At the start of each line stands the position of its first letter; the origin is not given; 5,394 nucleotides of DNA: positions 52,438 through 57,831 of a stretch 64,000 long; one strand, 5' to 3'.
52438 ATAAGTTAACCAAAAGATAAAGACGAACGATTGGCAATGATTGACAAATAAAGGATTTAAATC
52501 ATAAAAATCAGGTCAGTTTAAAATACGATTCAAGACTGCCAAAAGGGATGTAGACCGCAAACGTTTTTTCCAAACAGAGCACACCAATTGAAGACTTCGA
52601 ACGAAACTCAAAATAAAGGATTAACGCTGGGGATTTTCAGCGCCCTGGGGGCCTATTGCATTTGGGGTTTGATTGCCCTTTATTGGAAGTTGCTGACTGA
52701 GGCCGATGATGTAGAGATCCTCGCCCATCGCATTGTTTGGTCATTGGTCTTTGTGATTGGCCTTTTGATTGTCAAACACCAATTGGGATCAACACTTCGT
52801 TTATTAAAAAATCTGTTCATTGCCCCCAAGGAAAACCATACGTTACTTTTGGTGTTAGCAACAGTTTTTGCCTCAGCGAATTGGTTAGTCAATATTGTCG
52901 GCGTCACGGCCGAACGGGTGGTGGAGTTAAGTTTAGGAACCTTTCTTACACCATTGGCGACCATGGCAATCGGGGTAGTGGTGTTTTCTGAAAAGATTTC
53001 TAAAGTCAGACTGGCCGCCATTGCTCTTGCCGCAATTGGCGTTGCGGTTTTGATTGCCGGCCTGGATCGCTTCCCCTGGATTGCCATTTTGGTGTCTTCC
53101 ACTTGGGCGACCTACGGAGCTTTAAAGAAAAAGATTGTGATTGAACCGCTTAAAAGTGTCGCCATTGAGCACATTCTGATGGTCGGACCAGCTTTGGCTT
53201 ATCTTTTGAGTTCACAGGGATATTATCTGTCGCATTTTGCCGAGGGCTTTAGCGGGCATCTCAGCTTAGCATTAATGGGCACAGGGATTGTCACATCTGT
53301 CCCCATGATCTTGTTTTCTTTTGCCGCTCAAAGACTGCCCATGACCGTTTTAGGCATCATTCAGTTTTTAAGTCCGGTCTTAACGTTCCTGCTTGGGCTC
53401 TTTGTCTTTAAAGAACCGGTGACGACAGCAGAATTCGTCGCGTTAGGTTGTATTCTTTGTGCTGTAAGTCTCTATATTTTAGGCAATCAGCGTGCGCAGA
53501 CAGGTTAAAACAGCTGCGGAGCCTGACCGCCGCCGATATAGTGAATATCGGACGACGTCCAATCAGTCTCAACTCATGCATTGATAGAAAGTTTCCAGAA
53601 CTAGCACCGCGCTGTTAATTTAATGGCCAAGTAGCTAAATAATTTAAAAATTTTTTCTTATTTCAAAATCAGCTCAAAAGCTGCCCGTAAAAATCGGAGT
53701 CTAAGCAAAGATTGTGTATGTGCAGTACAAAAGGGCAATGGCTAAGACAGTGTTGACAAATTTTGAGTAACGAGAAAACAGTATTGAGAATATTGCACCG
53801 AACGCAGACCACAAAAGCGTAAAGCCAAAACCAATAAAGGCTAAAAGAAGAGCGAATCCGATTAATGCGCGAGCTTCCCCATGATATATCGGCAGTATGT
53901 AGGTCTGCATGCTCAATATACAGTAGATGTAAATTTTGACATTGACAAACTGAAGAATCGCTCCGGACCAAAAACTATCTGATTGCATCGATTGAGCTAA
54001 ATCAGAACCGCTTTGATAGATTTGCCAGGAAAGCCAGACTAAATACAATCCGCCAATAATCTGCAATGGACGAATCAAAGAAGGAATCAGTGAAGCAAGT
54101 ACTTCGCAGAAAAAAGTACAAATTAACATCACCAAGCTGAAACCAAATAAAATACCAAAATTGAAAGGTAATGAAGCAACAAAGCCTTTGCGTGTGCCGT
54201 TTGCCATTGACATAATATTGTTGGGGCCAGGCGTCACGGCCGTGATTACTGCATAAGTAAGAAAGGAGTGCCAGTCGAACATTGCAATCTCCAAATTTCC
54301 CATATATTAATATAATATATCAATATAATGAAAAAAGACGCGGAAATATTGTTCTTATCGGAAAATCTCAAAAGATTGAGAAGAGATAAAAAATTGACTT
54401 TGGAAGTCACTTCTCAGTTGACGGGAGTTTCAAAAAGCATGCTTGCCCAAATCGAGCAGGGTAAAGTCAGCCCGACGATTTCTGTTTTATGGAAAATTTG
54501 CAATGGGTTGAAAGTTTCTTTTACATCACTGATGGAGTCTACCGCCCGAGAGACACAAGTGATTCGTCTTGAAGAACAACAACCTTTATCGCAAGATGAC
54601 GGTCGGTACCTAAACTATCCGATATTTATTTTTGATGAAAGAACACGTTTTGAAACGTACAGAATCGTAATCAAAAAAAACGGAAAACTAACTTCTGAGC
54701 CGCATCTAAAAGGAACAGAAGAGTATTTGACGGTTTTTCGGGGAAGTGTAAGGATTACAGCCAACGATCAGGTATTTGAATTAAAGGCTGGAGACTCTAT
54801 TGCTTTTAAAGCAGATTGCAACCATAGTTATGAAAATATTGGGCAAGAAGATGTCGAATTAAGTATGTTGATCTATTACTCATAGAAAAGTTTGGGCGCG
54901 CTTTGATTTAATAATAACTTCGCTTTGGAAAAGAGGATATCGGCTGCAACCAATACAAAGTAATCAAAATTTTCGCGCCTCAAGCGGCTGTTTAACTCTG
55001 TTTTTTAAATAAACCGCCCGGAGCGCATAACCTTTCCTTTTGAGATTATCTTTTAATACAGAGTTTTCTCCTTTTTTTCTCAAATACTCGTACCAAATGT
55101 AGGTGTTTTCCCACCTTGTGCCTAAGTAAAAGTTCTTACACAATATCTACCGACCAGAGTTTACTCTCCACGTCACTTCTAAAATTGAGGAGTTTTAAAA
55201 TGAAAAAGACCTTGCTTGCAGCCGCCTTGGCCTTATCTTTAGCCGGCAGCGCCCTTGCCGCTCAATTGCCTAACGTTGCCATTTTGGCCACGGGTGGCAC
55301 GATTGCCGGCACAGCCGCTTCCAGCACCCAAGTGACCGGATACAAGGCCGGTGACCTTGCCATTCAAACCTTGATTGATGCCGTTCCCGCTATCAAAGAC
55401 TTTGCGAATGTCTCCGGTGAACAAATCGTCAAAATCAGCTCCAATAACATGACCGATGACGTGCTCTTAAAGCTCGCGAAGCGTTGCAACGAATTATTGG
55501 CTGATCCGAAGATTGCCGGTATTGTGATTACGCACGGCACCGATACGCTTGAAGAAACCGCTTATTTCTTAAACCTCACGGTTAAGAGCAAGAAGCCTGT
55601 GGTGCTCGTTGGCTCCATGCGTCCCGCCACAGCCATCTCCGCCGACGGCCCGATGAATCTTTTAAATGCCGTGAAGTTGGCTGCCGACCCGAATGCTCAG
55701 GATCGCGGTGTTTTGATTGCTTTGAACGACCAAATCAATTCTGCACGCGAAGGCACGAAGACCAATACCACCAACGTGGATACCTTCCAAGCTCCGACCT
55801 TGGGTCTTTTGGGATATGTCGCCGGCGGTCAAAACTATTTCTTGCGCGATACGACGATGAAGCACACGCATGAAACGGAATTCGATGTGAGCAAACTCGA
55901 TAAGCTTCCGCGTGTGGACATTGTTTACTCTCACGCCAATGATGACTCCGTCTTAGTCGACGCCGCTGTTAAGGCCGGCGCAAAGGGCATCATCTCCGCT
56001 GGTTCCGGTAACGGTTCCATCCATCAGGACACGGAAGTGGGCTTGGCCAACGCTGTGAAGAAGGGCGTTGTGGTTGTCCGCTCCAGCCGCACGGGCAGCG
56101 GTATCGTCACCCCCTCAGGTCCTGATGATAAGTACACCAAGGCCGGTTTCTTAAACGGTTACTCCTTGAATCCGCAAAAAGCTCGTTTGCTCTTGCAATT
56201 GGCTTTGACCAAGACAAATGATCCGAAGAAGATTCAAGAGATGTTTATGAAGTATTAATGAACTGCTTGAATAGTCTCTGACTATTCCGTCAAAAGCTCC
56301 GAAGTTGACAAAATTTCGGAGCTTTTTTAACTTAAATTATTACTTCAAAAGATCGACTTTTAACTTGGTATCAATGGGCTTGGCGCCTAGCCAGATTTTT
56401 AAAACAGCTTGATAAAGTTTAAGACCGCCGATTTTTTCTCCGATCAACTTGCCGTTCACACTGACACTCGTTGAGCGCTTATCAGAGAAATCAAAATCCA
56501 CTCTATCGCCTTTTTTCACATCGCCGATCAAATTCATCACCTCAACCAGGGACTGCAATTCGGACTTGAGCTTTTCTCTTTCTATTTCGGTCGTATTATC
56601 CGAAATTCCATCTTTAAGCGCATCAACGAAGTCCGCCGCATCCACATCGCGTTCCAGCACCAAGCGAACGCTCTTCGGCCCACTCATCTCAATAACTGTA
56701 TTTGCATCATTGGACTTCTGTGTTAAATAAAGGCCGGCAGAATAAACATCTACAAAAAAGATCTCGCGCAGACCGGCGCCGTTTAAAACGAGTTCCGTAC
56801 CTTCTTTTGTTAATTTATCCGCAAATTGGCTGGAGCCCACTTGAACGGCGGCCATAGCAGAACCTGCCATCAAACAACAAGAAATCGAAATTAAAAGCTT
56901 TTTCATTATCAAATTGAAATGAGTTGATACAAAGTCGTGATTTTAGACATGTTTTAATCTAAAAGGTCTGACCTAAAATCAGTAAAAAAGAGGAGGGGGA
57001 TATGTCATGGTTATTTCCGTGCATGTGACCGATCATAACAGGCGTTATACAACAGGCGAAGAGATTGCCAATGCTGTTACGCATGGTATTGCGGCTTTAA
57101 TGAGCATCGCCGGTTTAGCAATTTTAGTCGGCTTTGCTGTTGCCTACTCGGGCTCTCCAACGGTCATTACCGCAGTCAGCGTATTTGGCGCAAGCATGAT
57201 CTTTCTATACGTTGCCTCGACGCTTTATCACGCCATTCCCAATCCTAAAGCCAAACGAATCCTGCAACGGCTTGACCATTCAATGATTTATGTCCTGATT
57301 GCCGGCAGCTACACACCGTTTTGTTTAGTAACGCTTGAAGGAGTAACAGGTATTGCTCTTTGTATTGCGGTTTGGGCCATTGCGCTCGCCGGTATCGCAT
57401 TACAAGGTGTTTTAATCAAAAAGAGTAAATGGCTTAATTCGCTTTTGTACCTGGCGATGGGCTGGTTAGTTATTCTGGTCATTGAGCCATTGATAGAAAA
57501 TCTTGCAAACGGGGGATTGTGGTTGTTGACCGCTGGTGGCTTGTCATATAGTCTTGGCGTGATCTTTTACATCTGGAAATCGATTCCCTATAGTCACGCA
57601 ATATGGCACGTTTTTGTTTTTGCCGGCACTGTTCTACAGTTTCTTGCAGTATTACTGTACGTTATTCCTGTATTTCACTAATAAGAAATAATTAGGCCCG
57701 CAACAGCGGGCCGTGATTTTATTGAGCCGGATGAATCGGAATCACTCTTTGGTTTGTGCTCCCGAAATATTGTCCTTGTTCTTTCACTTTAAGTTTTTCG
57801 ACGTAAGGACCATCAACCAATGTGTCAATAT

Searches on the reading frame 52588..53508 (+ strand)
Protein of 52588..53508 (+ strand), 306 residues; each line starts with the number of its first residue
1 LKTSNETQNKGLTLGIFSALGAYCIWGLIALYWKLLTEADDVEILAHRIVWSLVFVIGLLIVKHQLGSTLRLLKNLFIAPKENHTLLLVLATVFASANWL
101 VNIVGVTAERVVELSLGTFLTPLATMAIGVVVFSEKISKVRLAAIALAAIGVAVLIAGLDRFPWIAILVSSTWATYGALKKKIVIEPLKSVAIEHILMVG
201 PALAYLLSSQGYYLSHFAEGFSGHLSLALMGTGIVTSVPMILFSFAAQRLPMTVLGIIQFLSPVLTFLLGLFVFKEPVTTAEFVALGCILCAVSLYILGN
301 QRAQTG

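Call 85: search_protein_families(library=pfam, proteins=[window:52588-53508:+], max_evalue=0.00001)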
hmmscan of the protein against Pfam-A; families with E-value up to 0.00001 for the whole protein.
window:52588-53508:+ (306 aa): 1 family
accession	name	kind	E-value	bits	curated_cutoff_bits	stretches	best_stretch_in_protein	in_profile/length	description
PF00892.27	EamA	-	4e-19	69.7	28.2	2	165-296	6-133/135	EamA-like transporter family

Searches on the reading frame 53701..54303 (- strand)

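Call 85: search_protein_families(library=pfam, proteins=[window:53701-54303:-], max_evalue=0.00001)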
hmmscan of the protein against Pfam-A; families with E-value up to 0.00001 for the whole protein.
window:53701-54303:- (200 aa): 1 family
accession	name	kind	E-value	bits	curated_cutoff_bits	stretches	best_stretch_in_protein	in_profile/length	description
PF01810.24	LysE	-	9.4e-11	42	25.6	1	20-193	2-184/193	LysE type translocator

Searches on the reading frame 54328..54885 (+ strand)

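Call 85: search_protein_families(library=pfam, proteins=[window:54328-54885:+], max_evalue=0.00001)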
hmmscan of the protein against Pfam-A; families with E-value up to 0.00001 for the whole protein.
window:54328-54885:+ (185 aa): 5 families
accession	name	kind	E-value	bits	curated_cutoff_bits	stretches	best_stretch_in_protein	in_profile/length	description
PF01381.28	HTH_3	-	4.1e-12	46.4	23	1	14-66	1-53/55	Helix-turn-helix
PF07883.17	Cupin_2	-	1.3e-11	44.5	27.2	1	118-178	7-66/70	Cupin domain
PF13560.12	HTH_31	-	9.6e-09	35.9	27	1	11-64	3-57/64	Helix-turn-helix domain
PF12844.13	HTH_19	-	1.6e-07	31.6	30.2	1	12-69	2-59/64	Helix-turn-helix domain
PF01050.24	MannoseP_isomer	-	3.5e-06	27.6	23.6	1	102-177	22-96/116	Mannose-6-phosphate isomerase C-terminal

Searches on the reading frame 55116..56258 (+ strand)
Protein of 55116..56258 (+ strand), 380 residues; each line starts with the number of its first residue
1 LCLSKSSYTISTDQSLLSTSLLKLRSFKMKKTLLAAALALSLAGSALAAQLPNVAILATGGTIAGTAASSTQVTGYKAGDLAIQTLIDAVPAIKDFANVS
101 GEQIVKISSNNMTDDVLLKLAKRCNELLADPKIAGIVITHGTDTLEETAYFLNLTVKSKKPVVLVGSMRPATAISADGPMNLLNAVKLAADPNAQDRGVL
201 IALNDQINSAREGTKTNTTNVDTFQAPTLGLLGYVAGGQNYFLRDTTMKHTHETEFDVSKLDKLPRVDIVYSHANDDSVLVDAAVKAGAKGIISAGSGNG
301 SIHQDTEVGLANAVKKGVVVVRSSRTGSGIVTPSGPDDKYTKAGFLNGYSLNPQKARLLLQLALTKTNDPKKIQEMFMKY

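Call 52: search_protein_families(library=pfam, proteins=[window:55116-56258:+], max_evalue=0.00001)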
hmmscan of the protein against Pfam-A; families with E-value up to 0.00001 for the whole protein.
window:55116-56258:+ (380 aa): 2 families
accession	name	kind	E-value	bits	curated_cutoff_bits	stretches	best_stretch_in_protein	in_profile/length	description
PF00710.25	Asparaginase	-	2.7e-63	213.5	22.5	1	53-244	1-189/193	Asparaginase, N-terminal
PF17763.6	Asparaginase_C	-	5.3e-35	120.3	34.6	1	266-377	1-114/114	Glutaminase/Asparaginase C-terminal domain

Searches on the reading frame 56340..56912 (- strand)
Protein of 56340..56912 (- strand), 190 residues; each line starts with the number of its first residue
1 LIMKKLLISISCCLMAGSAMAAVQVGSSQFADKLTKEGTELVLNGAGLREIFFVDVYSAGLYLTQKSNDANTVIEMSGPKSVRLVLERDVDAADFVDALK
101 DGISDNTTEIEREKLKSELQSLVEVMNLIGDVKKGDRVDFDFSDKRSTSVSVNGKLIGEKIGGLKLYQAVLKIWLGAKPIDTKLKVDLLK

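Call 85: search_protein_families(library=pfam, proteins=[window:56340-56912:-], max_evalue=0.00001)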
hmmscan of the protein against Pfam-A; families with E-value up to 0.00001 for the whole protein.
window:56340-56912:- (190 aa): 1 family
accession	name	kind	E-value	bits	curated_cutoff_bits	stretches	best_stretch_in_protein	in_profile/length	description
PF16036.10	Chalcone_3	-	7.6e-43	146.9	27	1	22-189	1-164/165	Chalcone isomerase-like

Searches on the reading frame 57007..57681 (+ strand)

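Call 85: search_protein_families(library=pfam, proteins=[window:57007-57681:+], max_evalue=0.00001)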
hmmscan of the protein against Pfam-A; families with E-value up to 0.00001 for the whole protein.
window:57007-57681:+ (224 aa): 1 family
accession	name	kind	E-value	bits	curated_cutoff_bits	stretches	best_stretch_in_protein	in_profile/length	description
PF03006.26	HlyIII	-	1.1e-40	140.1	26.2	1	18-212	5-224/224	Haemolysin-III related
